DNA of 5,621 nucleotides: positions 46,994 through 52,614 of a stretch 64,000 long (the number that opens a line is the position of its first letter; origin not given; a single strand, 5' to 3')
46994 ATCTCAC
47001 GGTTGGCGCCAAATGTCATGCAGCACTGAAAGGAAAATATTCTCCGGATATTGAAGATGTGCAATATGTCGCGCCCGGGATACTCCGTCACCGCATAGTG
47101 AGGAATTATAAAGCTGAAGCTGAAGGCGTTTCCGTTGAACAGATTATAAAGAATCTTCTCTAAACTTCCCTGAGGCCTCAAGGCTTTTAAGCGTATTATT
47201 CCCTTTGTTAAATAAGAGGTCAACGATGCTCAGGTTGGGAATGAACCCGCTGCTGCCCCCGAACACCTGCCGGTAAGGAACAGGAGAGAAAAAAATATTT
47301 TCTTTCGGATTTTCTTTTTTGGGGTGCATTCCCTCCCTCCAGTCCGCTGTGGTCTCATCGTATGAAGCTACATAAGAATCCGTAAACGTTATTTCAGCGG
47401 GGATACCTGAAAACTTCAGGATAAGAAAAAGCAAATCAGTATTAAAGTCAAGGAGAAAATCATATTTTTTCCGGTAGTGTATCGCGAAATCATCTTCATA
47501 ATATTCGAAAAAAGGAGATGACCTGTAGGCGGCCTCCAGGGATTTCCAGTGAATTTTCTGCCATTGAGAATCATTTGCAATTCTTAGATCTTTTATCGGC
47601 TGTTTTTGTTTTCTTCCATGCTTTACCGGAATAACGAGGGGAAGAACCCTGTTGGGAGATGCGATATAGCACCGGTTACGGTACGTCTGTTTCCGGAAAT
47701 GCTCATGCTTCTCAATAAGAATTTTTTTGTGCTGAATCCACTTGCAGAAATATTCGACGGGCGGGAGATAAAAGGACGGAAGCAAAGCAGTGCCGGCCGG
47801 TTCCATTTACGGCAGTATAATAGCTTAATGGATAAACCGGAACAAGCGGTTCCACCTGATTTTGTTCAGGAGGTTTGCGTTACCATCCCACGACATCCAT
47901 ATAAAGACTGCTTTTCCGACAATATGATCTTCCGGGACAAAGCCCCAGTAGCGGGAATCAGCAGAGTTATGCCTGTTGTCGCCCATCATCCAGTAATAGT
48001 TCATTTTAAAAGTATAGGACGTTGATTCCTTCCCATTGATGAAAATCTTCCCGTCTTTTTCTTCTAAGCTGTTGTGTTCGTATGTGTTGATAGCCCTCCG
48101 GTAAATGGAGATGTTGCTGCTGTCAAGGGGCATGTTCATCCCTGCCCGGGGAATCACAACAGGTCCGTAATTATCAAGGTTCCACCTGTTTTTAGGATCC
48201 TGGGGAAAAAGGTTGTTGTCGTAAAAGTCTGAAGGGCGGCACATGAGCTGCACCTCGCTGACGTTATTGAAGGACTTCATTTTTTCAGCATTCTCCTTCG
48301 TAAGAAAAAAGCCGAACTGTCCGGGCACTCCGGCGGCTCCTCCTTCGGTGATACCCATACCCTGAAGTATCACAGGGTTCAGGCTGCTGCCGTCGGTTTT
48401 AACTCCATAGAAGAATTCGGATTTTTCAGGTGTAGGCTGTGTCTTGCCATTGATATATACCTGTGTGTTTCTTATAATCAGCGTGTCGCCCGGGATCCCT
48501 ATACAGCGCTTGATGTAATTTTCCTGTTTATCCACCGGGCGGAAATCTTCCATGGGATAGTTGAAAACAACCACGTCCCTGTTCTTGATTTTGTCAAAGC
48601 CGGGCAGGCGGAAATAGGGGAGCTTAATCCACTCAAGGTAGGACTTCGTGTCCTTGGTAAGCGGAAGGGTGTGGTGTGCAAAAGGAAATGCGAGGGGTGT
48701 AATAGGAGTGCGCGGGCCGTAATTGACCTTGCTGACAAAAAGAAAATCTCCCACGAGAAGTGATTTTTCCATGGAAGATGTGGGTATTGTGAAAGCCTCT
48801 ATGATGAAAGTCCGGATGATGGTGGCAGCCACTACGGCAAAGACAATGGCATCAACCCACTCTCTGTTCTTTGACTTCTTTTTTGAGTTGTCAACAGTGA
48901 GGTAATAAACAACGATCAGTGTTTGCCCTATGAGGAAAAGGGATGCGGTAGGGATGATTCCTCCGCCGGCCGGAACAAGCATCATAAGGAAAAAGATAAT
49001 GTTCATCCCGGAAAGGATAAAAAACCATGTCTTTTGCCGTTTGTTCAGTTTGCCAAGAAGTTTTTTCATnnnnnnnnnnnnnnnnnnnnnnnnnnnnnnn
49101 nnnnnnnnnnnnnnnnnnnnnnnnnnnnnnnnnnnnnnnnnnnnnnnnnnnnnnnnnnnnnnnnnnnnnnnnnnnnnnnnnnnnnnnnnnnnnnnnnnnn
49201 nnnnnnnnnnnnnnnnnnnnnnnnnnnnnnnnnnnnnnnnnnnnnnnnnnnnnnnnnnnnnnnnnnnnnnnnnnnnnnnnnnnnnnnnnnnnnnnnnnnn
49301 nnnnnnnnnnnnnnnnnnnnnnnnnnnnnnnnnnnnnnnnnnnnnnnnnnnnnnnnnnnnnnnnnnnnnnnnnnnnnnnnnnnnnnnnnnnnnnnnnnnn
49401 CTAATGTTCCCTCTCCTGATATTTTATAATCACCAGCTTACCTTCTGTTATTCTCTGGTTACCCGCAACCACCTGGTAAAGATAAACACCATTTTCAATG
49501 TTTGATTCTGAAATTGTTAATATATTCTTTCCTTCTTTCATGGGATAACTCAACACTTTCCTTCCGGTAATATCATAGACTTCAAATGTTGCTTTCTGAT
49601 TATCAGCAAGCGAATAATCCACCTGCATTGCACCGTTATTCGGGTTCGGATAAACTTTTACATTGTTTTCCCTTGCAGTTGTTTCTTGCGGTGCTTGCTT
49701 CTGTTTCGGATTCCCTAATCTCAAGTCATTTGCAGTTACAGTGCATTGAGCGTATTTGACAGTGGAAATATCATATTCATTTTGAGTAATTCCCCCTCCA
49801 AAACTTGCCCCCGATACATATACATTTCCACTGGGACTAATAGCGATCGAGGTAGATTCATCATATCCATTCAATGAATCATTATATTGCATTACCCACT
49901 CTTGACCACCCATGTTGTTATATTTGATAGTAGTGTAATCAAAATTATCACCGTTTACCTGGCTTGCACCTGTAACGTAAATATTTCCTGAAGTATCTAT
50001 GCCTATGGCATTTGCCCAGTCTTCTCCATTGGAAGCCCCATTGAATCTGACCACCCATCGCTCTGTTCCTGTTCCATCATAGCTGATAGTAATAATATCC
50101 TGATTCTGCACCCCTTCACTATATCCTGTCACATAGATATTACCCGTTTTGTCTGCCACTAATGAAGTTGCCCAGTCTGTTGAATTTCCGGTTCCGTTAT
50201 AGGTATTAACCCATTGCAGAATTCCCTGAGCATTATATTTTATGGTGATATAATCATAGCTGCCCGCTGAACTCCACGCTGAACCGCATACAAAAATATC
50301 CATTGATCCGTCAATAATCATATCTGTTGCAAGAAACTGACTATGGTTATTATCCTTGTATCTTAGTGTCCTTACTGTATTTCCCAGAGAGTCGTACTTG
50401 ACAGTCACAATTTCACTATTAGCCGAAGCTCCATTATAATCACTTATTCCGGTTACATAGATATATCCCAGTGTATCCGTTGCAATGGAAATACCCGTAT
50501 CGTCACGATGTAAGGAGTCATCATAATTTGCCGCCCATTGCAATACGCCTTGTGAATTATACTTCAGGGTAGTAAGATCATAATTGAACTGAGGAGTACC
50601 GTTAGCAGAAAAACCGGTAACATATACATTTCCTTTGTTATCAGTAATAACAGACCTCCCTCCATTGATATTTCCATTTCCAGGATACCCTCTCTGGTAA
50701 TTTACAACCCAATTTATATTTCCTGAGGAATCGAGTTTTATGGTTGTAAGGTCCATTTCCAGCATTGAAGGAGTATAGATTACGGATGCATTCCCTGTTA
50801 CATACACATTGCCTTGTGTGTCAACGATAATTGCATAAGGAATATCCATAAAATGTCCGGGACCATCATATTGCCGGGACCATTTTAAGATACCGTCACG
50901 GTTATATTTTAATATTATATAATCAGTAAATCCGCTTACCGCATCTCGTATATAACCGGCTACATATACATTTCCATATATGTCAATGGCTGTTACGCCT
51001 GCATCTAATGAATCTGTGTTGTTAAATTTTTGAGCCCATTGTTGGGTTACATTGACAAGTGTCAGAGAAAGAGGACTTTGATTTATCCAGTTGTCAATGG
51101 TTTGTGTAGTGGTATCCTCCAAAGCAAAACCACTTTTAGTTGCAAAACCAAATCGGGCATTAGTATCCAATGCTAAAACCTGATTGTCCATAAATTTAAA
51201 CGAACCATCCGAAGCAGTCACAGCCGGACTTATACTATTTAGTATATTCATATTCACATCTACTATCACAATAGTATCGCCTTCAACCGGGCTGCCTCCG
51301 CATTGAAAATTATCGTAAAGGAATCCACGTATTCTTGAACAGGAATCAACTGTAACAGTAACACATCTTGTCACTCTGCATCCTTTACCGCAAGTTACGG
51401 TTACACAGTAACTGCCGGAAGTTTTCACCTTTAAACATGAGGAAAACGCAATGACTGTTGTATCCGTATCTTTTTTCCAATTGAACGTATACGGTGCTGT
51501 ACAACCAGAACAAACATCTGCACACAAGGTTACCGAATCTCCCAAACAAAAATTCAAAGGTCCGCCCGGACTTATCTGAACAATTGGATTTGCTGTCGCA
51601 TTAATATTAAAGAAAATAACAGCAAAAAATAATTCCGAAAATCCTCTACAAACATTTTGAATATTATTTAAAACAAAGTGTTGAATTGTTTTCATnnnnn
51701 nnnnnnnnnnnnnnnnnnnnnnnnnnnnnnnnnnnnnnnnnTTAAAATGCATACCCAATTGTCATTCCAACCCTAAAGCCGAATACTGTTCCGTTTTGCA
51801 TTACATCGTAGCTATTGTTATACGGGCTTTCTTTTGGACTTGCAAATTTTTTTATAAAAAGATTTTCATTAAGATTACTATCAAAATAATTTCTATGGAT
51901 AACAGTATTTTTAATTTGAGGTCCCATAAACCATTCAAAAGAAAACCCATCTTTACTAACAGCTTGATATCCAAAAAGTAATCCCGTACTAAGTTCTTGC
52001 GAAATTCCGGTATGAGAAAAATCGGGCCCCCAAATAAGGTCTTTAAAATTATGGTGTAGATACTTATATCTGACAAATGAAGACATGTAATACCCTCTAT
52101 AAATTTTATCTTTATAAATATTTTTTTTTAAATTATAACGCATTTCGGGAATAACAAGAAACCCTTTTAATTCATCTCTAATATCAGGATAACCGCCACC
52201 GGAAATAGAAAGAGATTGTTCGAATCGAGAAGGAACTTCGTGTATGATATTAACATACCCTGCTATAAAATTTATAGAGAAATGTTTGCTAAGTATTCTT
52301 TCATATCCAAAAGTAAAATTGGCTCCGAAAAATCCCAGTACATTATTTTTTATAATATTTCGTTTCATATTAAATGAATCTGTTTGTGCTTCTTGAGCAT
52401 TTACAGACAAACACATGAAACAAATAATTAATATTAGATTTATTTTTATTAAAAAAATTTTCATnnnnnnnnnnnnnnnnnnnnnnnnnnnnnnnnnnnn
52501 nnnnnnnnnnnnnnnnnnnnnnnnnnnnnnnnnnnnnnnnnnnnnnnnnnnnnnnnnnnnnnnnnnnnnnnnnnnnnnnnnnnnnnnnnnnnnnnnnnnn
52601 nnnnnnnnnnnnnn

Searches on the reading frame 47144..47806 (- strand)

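Call 82: search_protein_families(library=pfam, proteins=[window:47144-47806:-], max_evalue=0.0001)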
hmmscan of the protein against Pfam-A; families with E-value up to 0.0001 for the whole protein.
window:47144-47806:- (220 aa): 1 family
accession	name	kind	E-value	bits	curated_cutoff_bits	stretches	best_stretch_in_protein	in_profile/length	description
PF08889.16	WbqC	-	7.1e-35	121.3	21.3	1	12-147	3-137/218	WbqC-like protein family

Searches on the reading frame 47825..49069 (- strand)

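Call 82: search_protein_families(library=pfam, proteins=[window:47825-49069:-], max_evalue=0.0001)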
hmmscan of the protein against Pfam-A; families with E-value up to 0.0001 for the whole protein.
window:47825-49069:- (414 aa): 1 family
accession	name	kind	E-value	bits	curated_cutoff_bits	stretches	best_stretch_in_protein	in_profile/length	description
PF10502.14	Peptidase_S26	-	9.8e-46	156.2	22.9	2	69-218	2-106/168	Signal peptidase, peptidase S26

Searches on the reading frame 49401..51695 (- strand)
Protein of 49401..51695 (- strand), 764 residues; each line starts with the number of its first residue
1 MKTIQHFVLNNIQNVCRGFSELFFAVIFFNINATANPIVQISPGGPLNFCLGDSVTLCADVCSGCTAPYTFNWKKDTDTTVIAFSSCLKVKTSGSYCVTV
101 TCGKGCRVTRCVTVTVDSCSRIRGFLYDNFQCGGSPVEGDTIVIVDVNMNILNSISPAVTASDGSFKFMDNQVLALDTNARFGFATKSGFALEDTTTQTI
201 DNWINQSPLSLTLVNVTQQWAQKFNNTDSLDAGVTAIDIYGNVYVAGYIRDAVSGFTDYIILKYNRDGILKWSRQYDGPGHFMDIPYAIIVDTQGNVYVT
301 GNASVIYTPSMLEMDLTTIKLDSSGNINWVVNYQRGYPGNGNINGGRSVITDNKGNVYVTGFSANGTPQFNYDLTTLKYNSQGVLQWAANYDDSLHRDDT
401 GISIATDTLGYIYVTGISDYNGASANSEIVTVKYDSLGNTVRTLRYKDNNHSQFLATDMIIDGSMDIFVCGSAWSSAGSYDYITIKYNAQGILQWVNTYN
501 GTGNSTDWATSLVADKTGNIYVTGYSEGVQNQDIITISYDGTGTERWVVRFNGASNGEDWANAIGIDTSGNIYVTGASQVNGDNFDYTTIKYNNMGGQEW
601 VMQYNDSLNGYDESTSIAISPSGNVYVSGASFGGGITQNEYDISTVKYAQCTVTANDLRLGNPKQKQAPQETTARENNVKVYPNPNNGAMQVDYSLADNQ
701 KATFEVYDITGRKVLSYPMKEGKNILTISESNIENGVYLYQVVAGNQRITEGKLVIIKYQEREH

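Call 7: search_protein_families(library=pfam, proteins=[window:49401-51695:-], max_evalue=0.1)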
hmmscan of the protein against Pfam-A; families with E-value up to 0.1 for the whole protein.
window:49401-51695:- (764 aa): 3 families
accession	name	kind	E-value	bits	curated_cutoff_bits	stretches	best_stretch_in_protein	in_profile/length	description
PF06739.17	SBBP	-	2.5e-27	94.9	20.5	5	553-580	7-34/38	Beta-propeller repeat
PF18962.6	Por_Secre_tail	-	3.5e-12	46.9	27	1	681-756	1-75/75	Secretion system C-terminal sorting domain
PF13540.12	RCC1_2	-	0.014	15.6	22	0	288-302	11-25/30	Regulator of chromosome condensation (RCC1) repeat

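Call 8: search_protein_families(library=ncbifam, proteins=[window:49401-51695:-], max_evalue=0.1)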
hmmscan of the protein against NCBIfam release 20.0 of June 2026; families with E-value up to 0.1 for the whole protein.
window:49401-51695:- (764 aa): 5 families
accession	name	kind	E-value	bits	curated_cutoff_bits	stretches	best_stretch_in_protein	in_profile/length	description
NF047494.1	Lepto_SBBP_lipo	equivalog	9e-44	149.9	400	4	228-526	127-445/466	SBBP repeat beta-propeller lipoprotein, LipL53 family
TIGR02608.1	delta_60_rpt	domain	2.2e-13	49.8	76.5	2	241-269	12-39/55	delta-60 repeat domain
TIGR04183.1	Por_Secre_tail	domain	7.8e-13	48.2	23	1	681-756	1-71/72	T9SS type A sorting domain-containing protein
NF038113.1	T9SSA_dep_M36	equivalog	1.4e-12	46.6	885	1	670-755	786-867/869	T9SS-dependent M36 family metallopeptidase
NF033708.1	T9SS_Cterm_ChiA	domain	0.00012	21.9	40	1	705-755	5-54/55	T9SS sorting signal type C domain-containing protein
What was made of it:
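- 49401..51695 (-): 764-aa SBBP beta-propeller protein with a T9SS type A sorting tail. It is the ancestral downstream neighbour of the lipase gene. Pfam and NCBIfam hits in calls 7 and 8.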

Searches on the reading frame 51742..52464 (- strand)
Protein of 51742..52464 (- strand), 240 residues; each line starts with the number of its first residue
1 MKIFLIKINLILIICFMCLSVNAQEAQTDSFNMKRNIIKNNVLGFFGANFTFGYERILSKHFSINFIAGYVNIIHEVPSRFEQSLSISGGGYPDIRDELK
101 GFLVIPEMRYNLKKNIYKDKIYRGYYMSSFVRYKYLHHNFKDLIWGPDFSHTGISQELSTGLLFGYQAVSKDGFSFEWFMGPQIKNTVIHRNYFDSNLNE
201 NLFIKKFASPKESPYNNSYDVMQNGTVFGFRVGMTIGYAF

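Call 7: search_protein_families(library=pfam, proteins=[window:51742-52464:-], max_evalue=0.1)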
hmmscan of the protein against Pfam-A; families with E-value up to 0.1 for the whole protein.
window:51742-52464:- (240 aa): 3 families
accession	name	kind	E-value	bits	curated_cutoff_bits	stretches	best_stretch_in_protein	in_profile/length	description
PF12099.14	DUF3575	-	0.0014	18.4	21.1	1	12-181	2-136/177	Protein of unknown function (DUF3575)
PF20507.4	DUF6733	-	0.0047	16.9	27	0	1-55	1-53/243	Family of unknown function (DUF6733)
PF23211.1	LRR_LRWD1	-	0.082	13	28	0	34-110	45-116/190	Leucine-rich repeat and WD repeat-containing protein 1, LRR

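Call 8: search_protein_families(library=ncbifam, proteins=[window:51742-52464:-], max_evalue=0.1)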
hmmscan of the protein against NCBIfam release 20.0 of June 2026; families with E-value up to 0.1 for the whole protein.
window:51742-52464:- (240 aa): 0 families
